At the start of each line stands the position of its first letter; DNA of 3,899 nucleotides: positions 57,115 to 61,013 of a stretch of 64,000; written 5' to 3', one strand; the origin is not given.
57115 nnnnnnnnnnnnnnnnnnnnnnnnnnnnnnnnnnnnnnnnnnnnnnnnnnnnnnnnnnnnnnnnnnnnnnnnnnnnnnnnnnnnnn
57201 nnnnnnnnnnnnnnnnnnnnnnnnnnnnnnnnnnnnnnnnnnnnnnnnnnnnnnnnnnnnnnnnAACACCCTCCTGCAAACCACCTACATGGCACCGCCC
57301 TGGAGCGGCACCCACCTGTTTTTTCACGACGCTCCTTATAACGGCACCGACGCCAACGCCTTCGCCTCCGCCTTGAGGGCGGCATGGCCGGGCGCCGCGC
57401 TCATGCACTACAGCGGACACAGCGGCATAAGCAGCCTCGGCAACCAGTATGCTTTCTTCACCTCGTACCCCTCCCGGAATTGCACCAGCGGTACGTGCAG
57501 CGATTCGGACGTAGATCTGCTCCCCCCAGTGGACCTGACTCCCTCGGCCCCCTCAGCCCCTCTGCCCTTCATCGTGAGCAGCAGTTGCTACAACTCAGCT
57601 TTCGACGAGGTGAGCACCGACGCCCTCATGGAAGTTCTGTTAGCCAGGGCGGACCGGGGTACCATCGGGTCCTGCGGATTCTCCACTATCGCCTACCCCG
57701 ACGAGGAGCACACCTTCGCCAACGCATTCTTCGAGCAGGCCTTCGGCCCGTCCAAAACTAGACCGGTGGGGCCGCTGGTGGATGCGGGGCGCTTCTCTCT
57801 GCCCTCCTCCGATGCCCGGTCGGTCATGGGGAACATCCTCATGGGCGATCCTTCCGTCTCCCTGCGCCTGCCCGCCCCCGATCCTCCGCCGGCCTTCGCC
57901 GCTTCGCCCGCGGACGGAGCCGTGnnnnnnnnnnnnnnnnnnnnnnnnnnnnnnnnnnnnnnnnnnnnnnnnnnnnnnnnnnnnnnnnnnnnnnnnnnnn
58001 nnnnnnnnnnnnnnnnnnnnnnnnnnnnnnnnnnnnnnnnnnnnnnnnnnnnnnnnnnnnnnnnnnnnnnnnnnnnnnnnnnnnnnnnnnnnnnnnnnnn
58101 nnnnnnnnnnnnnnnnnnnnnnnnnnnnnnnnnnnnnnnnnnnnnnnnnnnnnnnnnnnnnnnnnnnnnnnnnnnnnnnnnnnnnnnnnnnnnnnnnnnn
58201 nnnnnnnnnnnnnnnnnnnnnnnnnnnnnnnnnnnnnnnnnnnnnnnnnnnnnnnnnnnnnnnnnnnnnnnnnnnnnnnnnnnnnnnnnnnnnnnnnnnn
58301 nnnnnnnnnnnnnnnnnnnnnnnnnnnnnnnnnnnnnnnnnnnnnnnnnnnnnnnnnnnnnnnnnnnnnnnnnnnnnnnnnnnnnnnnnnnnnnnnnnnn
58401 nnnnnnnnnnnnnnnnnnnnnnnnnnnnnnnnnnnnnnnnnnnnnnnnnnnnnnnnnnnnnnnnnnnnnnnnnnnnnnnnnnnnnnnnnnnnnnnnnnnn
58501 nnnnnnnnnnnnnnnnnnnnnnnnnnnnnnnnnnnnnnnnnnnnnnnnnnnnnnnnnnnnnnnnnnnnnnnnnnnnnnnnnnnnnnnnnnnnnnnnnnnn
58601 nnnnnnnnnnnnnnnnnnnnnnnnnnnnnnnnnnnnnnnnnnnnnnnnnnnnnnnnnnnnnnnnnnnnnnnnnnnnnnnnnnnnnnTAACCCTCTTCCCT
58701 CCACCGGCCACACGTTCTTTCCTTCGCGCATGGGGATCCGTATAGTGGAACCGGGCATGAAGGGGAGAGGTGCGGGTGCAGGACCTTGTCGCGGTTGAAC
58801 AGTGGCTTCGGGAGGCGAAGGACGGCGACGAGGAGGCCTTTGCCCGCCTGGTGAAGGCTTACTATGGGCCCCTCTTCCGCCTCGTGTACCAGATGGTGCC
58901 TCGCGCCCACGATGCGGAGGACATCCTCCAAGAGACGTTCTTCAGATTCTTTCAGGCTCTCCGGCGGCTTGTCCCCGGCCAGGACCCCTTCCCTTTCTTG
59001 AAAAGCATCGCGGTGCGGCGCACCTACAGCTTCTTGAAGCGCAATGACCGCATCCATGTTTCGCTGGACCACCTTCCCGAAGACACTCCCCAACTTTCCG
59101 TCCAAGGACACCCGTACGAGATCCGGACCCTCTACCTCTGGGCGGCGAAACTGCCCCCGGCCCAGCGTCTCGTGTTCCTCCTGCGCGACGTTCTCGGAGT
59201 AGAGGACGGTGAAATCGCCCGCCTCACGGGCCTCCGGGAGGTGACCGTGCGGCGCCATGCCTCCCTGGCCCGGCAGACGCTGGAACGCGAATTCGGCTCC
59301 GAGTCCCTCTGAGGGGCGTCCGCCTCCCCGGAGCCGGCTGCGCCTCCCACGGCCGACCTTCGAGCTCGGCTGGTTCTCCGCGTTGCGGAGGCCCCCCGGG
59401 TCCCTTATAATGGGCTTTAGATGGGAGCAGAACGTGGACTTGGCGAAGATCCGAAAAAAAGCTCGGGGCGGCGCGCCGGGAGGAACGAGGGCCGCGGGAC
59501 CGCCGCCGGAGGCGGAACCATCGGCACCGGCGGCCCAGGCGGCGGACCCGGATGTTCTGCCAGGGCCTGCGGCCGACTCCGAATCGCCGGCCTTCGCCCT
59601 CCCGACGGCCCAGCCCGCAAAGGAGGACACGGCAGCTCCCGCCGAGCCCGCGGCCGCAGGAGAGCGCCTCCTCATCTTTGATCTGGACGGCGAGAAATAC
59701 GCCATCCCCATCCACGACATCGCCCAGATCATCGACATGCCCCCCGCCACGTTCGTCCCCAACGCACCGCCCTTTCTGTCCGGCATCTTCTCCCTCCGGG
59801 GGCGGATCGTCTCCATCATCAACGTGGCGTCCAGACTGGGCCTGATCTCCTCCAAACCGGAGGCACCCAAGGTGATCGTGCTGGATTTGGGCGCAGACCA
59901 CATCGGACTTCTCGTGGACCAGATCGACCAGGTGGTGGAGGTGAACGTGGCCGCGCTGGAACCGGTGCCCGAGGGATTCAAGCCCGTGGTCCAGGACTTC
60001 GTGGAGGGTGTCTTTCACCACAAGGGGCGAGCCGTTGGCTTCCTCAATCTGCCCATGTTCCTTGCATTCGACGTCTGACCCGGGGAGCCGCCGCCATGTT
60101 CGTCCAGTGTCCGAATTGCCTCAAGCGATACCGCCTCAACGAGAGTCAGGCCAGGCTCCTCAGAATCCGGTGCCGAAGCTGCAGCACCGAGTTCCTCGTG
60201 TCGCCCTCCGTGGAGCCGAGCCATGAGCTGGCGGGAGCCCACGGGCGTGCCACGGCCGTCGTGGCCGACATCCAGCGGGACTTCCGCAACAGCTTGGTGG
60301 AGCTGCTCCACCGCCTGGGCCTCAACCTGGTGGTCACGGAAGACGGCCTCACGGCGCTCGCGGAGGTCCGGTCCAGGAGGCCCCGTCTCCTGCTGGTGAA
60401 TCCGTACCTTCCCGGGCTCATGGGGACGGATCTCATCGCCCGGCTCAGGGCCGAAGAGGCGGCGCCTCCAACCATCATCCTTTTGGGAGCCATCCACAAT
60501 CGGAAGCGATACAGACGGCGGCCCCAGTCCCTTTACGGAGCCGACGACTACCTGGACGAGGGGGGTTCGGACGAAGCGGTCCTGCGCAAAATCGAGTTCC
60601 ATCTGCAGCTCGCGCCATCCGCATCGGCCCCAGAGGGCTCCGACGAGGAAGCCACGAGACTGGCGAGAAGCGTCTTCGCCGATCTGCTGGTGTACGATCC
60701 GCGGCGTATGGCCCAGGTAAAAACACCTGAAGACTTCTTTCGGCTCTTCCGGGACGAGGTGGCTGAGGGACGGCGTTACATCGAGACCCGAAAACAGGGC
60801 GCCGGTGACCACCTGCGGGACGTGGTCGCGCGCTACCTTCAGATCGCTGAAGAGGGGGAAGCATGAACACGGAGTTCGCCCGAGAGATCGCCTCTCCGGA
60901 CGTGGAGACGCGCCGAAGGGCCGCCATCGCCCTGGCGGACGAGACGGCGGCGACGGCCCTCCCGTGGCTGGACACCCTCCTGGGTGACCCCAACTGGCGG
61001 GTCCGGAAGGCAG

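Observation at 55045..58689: Giant secreted gingipain-like (C25) protease 26 nt downstream of the precursor: possible leader peptidase or exporter-coupled processing enzyme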

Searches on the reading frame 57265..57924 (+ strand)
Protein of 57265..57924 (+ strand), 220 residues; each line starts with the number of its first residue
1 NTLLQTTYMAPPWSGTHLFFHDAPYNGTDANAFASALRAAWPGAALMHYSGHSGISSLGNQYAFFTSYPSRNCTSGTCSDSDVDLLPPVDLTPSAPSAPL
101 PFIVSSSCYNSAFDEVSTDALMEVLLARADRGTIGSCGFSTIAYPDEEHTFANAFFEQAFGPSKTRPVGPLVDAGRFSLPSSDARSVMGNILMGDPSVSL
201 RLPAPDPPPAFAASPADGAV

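Call 21: search_solved_structures(query=window:57265-57924:+, max_evalue=10, show_alignments=4)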
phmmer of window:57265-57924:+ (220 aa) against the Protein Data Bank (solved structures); distinct sequences matched with E-value up to 10: 1.
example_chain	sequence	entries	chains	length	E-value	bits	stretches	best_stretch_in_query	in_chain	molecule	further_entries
7q4y_A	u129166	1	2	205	0.28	14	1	81-160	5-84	Glucose-induced degradation protein 4 homolog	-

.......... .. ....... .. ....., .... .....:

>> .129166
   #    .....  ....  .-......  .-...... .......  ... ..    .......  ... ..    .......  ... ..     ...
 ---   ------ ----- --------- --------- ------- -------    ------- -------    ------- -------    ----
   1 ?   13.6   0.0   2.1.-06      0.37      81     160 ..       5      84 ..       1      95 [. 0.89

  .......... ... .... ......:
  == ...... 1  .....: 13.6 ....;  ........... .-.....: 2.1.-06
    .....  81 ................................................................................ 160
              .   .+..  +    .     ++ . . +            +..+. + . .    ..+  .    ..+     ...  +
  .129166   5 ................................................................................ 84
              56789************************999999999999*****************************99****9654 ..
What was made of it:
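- Tried and rejected: A phmmer search of residues 741-960 alone against the PDB, meant to align the Cys region, found nothing useful (call 21).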

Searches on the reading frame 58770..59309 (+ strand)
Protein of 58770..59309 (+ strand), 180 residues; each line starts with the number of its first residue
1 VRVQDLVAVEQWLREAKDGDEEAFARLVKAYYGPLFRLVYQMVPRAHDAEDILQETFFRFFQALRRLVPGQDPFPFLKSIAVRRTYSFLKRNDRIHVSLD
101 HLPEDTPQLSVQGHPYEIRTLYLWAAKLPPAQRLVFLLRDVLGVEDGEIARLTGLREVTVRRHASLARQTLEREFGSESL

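Call 8: search_protein_families(library=pfam, proteins=[window:58770-59309:+], max_evalue=0.01)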
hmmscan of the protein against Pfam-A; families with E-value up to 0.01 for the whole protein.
window:58770-59309:+ (180 aa): 4 families
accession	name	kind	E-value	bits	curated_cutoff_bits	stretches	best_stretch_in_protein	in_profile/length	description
PF04542.20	Sigma70_r2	-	8.2e-14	51.6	24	1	27-94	1-70/71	Sigma-70 region 2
PF08281.18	Sigma70_r4_2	-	2.1e-11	43.8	25.7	1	126-171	9-54/54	Sigma-70, region 4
PF07638.17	Sigma70_ECF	-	9.1e-09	35.9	21.1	1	9-72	4-65/185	ECF sigma factor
PF04545.22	Sigma70_r4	-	0.0027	17.6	24.1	1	126-171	3-48/50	Sigma-70, region 4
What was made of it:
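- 58770..59312 (+): ECF-type sigma factor (180 aa), the last gene of the module. Sigma70_r2 and Sigma70_r4_2 (call 8).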

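Call 46: search_protein_families(library=ncbifam, proteins=[window:58770-59309:+], max_evalue=0.001)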
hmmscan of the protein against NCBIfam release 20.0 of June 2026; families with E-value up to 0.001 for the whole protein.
window:58770-59309:+ (180 aa): 57 families (the best 25 are shown)
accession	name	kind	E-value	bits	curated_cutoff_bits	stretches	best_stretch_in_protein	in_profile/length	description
TIGR02983.1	SigE-fam_strep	subfamily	2.6e-21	76.2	141.55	1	19-176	3-159/162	SigE family RNA polymerase sigma factor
NF007216.0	PRK09638.1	equivalog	2.6e-18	66.4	194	1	12-177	8-176/180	RNA polymerase sigma factor SigY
NF058625.1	sigma_PG0214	equivalog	4.3e-18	65.6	130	1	21-175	3-161/170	GFO_1088 family ECF-type sigma factor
TIGR02937.1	sigma70-ECF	superfamily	2e-17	63.3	42.9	1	22-174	1-164/165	sigma-70 family RNA polymerase sigma factor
TIGR02985.1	Sig70_bacteroi1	subfamily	2.6e-16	60.2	126.4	1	22-173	1-160/162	RNA polymerase sigma-70 factor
NF008888.0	PRK11922.1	equivalog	8.7e-16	58.2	204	1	13-174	21-195/231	RNA polymerase sigma factor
NF006089.0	PRK08241.1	subfamily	1.4e-15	57.2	240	2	10-102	10-102/343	RNA polymerase subunit sigma-70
NF007214.0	PRK09636.1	subfamily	7.6e-15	54.8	271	1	31-173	13-161/293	RNA polymerase sigma factor SigJ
NF009166.1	PRK12513.1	equivalog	1.3e-14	54.4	206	1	11-176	11-187/193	RNA polymerase sigma factor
TIGR02989.1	Sig-70_gvs1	subfamily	7.6e-14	51.9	124.55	1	22-172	1-155/158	RNA polymerase sigma-70 factor, Rhodopirellula/Verrucomicrobium family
NF007229.0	PRK09647.1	equivalog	1.1e-13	51.1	265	1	23-174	45-201/220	RNA polymerase sigma factor SigE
TIGR02957.1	SigX4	subfamily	1.5e-13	50.6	323.25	1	30-173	5-154/281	RNA polymerase sigma-70 factor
NF007223.0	PRK09641.1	equivalog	1.4e-12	47.9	209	1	10-67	6-63/187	RNA polymerase sigma factor SigW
TIGR02952.1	Sig70_famx2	equivalog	5.1e-12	46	206.45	1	13-172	2-167/170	ECF subfamily RNA polymerase sigma factor, BldN family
TIGR02960.1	SigX5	hypoth_equivalog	1.4e-11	44.2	264.75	2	20-101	3-84/322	RNA polymerase sigma-70 factor, TIGR02960 family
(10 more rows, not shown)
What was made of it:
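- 58770..59312 (+): TIGR02937, the ECF sigma superfamily model, scores 63.3 bits, above its cut-off (call 46).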

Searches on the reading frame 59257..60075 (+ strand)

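Call 8: search_protein_families(library=pfam, proteins=[window:59257-60075:+], max_evalue=0.01)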
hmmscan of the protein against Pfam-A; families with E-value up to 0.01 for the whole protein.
window:59257-60075:+ (273 aa): 1 family
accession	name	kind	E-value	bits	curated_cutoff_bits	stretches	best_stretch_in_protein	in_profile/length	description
PF01584.24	CheW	-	4.9e-29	101.2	23.5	1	138-268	2-133/138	CheW-like domain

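Call 46: search_protein_families(library=ncbifam, proteins=[window:59257-60075:+], max_evalue=0.001)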
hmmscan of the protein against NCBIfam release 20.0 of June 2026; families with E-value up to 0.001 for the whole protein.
window:59257-60075:+ (273 aa): 1 family
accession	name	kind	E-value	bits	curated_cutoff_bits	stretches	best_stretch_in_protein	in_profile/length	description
NF007903.0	PRK10612.1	equivalog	2.1e-12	47.1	260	1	133-252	14-134/167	chemotaxis protein CheW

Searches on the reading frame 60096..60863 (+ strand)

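Call 8: search_protein_families(library=pfam, proteins=[window:60096-60863:+], max_evalue=0.01)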
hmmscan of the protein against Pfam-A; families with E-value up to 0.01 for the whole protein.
window:60096-60863:+ (256 aa): 4 families
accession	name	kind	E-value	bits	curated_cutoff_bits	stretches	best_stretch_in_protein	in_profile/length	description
PF00072.30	Response_reg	-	9.8e-09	35.8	30.2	1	56-154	3-98/111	Response regulator receiver domain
PF13717.11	Zn_ribbon_4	-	1.6e-07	31.6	30.3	1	1-33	1-35/36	zinc-ribbon domain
PF13719.11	Zn_ribbon_5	-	0.0005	20.2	29.3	0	1-18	1-18/37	zinc-ribbon domain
PF22191.2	IBR_1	-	0.0055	17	27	1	2-33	3-31/47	IBR domain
